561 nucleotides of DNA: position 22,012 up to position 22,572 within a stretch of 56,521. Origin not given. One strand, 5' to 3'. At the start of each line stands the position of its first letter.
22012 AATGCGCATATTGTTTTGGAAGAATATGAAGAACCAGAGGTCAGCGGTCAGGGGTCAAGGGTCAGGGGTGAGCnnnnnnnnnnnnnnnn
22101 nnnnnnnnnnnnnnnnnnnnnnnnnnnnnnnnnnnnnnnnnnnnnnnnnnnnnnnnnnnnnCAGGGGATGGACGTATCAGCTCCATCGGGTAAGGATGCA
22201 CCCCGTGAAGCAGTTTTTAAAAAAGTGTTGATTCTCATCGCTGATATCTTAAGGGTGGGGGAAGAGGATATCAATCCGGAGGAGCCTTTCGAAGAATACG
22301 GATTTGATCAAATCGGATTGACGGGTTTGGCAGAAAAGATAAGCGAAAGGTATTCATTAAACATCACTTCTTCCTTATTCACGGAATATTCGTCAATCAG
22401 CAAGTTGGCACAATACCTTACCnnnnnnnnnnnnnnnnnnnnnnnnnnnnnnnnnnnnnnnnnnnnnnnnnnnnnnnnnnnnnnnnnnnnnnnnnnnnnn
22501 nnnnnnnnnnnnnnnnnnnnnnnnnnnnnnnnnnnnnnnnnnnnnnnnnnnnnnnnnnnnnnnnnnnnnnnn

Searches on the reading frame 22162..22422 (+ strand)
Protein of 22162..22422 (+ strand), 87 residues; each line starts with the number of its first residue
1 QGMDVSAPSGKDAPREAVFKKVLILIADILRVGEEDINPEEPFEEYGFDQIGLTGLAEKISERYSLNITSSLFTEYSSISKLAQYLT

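Call 86: search_protein_families(library=pfam, proteins=[window:22162-22422:+], max_evalue=0.01)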
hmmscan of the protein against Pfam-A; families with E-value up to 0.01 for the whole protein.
window:22162-22422:+ (87 aa): 2 families
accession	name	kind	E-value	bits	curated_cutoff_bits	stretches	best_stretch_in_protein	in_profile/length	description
PF00550.31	PP-binding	-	3.4e-15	56.5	20.8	1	21-86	2-67/67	Phosphopantetheine attachment site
PF23297.2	ACP_SdgA_C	-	2.3e-05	24.8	27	1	12-86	5-79/95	Highly reducing polyketide synthase sdgA, C-terminal ACP domain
